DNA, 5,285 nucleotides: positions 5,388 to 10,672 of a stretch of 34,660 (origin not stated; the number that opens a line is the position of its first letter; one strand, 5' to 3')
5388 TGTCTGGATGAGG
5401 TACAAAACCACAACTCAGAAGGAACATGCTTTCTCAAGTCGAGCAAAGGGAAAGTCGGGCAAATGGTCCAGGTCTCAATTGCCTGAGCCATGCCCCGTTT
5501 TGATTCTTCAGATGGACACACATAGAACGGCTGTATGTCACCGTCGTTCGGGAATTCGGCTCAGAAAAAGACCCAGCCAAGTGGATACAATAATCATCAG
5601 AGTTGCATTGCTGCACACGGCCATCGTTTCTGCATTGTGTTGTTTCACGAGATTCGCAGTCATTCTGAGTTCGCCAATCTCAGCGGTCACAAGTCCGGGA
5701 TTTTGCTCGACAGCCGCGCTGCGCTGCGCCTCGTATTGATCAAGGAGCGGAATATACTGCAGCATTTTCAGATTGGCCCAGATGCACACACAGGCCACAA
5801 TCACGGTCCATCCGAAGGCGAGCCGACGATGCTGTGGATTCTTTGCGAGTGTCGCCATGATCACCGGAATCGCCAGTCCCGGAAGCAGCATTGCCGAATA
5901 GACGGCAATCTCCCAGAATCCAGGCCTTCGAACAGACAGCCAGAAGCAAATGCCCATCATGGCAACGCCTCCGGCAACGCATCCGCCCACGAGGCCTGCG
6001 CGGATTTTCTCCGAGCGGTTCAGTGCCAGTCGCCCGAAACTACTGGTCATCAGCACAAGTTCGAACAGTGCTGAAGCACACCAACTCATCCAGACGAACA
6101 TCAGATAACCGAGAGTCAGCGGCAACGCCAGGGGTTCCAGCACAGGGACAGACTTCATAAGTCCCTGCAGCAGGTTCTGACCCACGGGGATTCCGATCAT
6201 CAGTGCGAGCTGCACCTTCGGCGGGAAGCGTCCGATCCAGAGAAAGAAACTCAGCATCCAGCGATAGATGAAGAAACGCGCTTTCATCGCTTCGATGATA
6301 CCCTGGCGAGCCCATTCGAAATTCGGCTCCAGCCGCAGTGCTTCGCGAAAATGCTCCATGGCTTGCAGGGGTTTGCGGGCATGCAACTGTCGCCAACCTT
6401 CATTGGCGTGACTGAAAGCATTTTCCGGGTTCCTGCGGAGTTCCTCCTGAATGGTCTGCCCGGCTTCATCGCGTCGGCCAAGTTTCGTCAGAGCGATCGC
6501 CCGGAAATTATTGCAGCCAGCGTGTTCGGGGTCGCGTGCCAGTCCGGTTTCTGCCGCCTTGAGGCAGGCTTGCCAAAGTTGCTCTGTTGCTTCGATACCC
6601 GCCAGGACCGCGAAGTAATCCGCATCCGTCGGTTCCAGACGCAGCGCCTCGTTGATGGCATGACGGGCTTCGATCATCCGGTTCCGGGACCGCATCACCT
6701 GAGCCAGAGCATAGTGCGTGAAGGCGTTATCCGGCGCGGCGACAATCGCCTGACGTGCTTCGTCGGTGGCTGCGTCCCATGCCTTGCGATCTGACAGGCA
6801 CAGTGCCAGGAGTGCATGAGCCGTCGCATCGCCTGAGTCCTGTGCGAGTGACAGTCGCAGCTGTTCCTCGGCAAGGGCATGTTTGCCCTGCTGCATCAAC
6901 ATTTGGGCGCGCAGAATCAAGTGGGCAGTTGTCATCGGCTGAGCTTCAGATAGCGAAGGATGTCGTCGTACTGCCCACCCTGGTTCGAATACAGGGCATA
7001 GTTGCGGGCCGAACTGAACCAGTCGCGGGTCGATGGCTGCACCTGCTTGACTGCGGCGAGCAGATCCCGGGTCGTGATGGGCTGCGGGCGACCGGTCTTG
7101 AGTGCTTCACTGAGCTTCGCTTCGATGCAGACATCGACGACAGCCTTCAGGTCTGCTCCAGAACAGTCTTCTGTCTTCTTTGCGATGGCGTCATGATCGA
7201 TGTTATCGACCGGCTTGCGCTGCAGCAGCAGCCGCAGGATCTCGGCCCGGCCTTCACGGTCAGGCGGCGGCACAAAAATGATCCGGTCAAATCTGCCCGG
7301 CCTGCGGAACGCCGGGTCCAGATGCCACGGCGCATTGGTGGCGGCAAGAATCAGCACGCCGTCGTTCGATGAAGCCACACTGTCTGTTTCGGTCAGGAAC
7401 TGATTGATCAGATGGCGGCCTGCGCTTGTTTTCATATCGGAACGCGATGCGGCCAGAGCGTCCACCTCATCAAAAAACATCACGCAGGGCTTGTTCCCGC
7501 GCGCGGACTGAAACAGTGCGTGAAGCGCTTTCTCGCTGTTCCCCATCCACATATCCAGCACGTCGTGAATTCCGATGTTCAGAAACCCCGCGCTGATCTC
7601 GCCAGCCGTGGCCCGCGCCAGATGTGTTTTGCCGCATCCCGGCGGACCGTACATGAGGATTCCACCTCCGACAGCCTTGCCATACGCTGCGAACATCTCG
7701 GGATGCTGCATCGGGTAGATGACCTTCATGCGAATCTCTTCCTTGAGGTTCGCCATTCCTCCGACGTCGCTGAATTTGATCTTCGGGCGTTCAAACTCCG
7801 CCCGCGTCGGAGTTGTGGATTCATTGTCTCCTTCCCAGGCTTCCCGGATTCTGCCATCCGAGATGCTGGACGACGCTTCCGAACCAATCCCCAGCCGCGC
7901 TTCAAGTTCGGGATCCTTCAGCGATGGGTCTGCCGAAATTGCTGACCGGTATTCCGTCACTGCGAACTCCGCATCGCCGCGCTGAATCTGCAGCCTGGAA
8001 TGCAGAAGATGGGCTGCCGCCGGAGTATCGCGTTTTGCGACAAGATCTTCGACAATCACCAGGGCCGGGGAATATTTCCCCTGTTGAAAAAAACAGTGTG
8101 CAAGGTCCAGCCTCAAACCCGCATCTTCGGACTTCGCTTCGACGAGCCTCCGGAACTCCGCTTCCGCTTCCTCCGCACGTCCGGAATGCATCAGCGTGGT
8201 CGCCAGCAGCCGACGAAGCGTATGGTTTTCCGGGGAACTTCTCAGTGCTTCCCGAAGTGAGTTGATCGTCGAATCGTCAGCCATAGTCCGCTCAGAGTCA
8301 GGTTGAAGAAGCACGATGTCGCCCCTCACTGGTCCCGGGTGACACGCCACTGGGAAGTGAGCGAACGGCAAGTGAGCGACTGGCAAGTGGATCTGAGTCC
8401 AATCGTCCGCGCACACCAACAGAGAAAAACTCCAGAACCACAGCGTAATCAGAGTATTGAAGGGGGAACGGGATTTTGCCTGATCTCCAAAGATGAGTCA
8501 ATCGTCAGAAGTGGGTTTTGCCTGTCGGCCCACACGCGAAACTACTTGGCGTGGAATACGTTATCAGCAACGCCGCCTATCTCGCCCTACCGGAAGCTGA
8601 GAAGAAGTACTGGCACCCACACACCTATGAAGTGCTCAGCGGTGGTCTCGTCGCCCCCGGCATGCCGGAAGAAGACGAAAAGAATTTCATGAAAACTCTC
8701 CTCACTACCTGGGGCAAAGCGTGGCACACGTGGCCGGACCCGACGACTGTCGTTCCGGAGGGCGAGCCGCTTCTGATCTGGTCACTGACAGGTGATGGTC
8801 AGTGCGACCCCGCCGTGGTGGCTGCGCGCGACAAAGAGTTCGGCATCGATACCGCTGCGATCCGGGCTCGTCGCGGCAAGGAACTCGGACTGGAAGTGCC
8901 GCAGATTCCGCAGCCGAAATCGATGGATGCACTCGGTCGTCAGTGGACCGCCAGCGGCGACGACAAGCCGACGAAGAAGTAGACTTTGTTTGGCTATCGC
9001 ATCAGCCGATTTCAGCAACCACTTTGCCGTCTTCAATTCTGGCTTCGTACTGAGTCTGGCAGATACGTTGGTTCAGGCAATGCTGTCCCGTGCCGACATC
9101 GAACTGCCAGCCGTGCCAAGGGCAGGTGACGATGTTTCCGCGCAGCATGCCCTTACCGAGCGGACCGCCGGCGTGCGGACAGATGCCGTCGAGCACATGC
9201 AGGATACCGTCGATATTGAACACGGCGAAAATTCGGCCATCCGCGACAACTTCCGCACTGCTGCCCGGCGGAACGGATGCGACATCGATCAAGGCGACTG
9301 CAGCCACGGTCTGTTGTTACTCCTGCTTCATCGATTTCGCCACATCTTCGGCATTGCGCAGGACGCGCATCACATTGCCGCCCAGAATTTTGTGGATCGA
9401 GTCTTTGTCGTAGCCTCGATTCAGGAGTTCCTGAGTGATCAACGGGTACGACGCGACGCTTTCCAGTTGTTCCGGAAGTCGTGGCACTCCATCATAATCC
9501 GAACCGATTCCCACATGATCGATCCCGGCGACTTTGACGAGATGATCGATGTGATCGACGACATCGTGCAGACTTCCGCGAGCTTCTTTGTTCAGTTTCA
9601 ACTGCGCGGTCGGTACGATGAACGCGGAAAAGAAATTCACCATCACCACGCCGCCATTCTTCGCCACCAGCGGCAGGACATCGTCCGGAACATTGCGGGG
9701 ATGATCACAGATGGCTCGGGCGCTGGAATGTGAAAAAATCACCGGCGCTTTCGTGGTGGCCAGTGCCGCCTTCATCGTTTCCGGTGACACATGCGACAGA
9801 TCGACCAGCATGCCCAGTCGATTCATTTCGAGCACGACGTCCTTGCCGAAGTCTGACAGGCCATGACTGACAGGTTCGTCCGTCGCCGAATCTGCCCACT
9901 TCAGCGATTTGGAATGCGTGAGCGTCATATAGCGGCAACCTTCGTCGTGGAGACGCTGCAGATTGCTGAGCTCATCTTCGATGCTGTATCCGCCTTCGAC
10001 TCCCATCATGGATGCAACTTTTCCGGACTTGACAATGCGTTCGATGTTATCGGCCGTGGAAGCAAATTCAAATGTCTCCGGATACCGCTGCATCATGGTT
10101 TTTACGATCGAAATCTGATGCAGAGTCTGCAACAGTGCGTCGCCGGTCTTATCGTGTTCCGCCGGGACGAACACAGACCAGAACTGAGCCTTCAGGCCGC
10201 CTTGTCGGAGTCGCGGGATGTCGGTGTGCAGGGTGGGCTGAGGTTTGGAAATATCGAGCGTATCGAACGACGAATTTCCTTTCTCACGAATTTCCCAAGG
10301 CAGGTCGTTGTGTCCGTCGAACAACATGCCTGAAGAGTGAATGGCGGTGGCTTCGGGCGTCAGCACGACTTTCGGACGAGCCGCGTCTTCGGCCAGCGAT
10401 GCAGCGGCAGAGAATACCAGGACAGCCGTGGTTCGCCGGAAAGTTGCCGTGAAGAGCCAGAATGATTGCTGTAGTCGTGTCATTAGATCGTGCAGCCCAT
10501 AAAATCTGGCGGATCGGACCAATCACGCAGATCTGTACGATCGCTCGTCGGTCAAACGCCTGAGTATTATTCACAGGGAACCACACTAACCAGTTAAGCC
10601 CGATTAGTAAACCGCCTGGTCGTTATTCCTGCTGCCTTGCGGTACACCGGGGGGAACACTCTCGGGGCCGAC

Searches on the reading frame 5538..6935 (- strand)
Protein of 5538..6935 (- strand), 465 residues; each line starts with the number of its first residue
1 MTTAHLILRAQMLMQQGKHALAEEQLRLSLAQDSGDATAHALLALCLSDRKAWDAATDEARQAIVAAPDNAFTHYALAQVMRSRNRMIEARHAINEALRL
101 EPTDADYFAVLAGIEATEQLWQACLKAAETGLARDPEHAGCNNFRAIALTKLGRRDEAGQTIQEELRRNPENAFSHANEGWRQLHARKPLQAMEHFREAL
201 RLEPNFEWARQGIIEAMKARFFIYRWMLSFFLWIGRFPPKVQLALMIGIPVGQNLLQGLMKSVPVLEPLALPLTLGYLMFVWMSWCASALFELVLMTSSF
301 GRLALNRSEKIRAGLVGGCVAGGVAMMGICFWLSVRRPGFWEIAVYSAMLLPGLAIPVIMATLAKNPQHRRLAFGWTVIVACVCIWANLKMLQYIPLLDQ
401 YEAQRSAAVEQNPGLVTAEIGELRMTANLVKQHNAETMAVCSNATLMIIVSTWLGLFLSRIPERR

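Call 46: search_protein_families(library=pfam, proteins=[window:5538-6935:-], max_evalue=0.001)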
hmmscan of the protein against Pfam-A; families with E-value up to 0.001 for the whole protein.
window:5538-6935:- (465 aa): 12 families
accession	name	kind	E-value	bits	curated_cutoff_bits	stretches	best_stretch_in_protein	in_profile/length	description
PF07719.23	TPR_2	-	1.2e-14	53.6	27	0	71-104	1-34/34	Tetratricopeptide repeat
PF14559.12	TPR_19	-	2.4e-11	44.3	25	0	54-112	8-66/68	Tetratricopeptide repeat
PF00515.34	TPR_1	-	1.7e-08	34.3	27.8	0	191-206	19-34/34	Tetratricopeptide repeat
PF13428.12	TPR_14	-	2.7e-08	34.2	23.5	0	74-112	4-42/44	Tetratricopeptide repeat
PF13431.12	TPR_17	-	2.4e-07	31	24.4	0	61-91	3-33/34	Tetratricopeptide repeat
PF13414.12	TPR_11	-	8.7e-07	29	26.8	0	191-209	12-30/42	TPR repeat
PF13432.12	TPR_16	-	1.1e-06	29.3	32.7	0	9-71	3-65/65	Tetratricopeptide repeat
PF13181.12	TPR_8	-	8e-06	26.1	25.7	0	74-103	4-33/34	Tetratricopeptide repeat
PF13429.12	TPR_15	-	3.4e-05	23.8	26.2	0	67-106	142-181/280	Tetratricopeptide repeat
PF12895.13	ANAPC3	-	0.00032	21.4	27.2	0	7-58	27-77/82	Anaphase-promoting complex, cyclosome, subunit 3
PF07695.17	7TMR-DISM_7TM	-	0.00037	20.9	29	1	281-398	63-182/205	7TM diverse intracellular signalling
PF12569.14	NatA_aux_su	-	0.0005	19.6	33.3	0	141-173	40-72/515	N-terminal acetyltransferase A, auxiliary subunit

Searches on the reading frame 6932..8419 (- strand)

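Call 46: search_protein_families(library=pfam, proteins=[window:6932-8419:-], max_evalue=0.001)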
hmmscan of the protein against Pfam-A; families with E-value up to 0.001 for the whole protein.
window:6932-8419:- (495 aa): 11 families
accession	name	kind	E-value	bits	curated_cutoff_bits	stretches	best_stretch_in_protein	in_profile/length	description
PF00004.35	AAA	-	4.4e-38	131.1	21.2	1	254-384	1-130/131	ATPase family associated with various cellular activities (AAA)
PF14559.12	TPR_19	-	1.7e-13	51.1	25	2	52-99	11-58/68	Tetratricopeptide repeat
PF13432.12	TPR_16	-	1.4e-09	38.7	32.7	1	53-99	18-64/65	Tetratricopeptide repeat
PF24575.1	TPR_Slam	-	1.7e-07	32.1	35.2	0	77-117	58-98/104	Surface lipoprotein assembly modifier, N-terminal TPR repeats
PF14561.12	TPR_20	-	9.6e-07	29.5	25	0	47-87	3-43/90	Tetratricopeptide repeat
PF17862.7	AAA_lid_3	-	1.1e-06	28.5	27.2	1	406-441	1-36/45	AAA+ lid domain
PF12895.13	ANAPC3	-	2.7e-05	24.8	27.2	0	59-124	16-80/82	Anaphase-promoting complex, cyclosome, subunit 3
PF13191.12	AAA_16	-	0.00014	22.9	32.6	0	251-275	24-48/167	AAA ATPase domain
PF13428.12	TPR_14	-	0.00017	22.4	23.5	0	68-108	3-43/44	Tetratricopeptide repeat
PF13181.12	TPR_8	-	0.00045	20.6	25.7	0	72-98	7-33/34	Tetratricopeptide repeat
PF13429.12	TPR_15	-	0.00049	20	26.2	0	45-129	159-243/280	Tetratricopeptide repeat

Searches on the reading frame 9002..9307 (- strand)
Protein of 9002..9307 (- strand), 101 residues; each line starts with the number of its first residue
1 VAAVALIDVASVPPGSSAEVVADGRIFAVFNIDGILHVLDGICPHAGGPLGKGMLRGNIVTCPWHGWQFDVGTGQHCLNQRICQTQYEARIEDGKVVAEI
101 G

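Call 46: search_protein_families(library=pfam, proteins=[window:9002-9307:-], max_evalue=0.001)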
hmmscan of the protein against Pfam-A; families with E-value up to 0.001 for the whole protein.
window:9002-9307:- (101 aa): 3 families
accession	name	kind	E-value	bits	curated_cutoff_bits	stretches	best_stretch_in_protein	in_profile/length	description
PF00355.32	Rieske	-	6.6e-16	58.4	20.3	1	5-76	4-75/88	Rieske [2Fe-2S] domain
PF13806.12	Rieske_2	-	3.6e-06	27.3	27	1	6-97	5-102/104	Rieske-like [2Fe-2S] domain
PF22543.2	Rieske_4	-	1.9e-05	25.4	28.4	1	21-82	18-82/119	Soluble Rieske-type ferredoxin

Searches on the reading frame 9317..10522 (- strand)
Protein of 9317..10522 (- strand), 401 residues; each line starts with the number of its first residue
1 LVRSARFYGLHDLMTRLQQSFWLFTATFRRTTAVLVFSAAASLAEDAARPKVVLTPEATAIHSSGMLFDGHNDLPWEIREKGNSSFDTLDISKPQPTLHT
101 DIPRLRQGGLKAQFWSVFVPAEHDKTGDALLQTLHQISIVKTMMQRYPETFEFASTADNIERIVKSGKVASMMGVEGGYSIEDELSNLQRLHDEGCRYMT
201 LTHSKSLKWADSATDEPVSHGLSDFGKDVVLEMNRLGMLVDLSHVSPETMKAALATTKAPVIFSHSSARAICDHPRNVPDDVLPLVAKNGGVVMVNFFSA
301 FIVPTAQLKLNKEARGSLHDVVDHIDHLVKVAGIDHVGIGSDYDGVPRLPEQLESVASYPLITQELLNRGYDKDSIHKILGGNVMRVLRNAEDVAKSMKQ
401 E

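Call 46: search_protein_families(library=pfam, proteins=[window:9317-10522:-], max_evalue=0.001)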
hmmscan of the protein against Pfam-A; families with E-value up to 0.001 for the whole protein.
window:9317-10522:- (401 aa): 1 family
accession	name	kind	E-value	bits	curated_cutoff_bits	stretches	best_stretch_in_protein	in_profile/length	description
PF01244.27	Peptidase_M19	-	1.5e-115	386.2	26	1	62-389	3-318/319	Membrane dipeptidase (Peptidase family M19)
